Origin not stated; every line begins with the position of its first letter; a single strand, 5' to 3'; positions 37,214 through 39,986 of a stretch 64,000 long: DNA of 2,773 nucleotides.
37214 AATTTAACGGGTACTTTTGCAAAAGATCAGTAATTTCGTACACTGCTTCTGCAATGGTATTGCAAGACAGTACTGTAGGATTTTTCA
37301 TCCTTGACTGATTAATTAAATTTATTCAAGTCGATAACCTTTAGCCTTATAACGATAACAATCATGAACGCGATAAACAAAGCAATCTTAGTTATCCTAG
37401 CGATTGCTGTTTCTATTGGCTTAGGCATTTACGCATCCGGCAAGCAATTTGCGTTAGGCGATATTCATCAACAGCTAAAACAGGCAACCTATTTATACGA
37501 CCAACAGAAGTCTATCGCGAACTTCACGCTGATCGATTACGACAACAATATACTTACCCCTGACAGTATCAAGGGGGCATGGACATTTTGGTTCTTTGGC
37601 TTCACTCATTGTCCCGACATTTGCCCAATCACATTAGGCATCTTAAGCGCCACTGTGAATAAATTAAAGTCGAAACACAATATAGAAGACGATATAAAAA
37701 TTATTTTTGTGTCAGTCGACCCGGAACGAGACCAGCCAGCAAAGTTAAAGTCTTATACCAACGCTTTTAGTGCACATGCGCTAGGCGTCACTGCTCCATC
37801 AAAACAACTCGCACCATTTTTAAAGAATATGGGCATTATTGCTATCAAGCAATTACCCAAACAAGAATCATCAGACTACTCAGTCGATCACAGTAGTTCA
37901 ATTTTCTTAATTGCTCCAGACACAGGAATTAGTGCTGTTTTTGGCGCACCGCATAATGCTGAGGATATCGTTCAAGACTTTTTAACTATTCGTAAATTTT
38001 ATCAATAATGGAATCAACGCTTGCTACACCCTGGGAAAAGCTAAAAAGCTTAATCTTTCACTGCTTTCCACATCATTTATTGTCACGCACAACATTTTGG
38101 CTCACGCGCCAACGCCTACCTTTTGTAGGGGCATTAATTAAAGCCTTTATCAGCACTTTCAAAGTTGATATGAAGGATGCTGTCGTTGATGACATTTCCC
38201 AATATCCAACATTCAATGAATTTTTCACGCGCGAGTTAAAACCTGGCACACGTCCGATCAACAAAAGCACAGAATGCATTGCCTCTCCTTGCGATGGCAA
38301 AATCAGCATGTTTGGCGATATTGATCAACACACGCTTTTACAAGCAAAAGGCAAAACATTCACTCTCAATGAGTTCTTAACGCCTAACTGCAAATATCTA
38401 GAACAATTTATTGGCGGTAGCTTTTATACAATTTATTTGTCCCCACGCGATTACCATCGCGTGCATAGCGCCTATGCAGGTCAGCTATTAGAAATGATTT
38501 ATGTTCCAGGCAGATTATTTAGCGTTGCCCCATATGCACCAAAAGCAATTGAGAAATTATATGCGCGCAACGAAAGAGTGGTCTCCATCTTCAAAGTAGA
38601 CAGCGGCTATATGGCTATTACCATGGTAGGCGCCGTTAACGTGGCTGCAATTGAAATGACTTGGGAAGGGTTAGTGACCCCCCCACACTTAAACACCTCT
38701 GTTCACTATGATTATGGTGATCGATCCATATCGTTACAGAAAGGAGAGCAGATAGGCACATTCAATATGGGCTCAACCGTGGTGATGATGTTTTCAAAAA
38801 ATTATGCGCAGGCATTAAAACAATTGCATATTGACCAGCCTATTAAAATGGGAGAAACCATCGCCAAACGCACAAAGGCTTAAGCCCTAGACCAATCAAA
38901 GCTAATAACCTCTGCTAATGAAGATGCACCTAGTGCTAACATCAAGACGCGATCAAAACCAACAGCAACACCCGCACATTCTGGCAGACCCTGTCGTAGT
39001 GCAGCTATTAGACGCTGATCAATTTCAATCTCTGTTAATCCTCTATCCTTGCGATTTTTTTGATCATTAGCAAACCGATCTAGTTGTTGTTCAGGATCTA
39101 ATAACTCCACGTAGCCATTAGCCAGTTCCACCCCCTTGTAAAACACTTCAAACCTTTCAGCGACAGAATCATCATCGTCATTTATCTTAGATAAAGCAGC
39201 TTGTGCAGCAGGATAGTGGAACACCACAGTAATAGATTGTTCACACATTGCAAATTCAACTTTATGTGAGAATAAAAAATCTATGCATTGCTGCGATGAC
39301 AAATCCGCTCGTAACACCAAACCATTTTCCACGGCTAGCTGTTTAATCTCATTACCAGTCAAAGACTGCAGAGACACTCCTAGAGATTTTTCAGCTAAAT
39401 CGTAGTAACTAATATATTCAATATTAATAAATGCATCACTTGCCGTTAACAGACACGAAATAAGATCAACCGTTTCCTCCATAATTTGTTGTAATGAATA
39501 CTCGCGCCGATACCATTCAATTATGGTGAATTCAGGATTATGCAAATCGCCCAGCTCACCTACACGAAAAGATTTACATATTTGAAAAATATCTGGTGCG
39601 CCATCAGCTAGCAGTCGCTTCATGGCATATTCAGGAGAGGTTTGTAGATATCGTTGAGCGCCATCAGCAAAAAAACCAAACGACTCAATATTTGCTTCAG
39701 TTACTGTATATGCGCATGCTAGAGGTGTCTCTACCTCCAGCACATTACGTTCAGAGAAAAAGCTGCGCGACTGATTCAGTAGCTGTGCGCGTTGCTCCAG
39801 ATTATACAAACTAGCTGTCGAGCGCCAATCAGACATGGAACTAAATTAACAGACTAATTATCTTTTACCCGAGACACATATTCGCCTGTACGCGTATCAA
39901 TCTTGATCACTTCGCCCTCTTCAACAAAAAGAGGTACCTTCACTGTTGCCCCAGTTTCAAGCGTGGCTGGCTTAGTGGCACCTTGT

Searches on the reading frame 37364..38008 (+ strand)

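Call 38: search_protein_families(library=pfam, proteins=[window:37364-38008:+], max_evalue=0.00001)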
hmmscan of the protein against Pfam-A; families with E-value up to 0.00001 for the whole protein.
window:37364-38008:+ (214 aa): 1 family
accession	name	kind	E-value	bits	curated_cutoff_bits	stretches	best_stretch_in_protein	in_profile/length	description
PF02630.20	SCO1-SenC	-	4.9e-35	120.8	22.8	1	52-187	2-132/134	SCO1/SenC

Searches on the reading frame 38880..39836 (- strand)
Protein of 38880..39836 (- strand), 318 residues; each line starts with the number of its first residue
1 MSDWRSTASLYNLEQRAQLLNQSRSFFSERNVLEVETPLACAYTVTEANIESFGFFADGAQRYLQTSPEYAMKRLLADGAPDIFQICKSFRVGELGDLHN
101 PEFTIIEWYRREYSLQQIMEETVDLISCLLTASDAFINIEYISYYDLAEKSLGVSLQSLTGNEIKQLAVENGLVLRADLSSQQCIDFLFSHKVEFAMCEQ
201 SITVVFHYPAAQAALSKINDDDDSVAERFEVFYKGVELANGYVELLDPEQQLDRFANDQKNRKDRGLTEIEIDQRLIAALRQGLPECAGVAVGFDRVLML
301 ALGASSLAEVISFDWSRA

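Call 20: search_protein_families(library=pfam, proteins=[window:38880-39836:-], max_evalue=0.00001)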
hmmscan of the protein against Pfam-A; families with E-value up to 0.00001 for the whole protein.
window:38880-39836:- (318 aa): 1 family
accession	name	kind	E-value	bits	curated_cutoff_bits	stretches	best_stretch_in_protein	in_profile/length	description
PF00152.25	tRNA-synt_2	-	1.3e-41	143.1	25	1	3-313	12-304/308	tRNA synthetases class II (D, K and N)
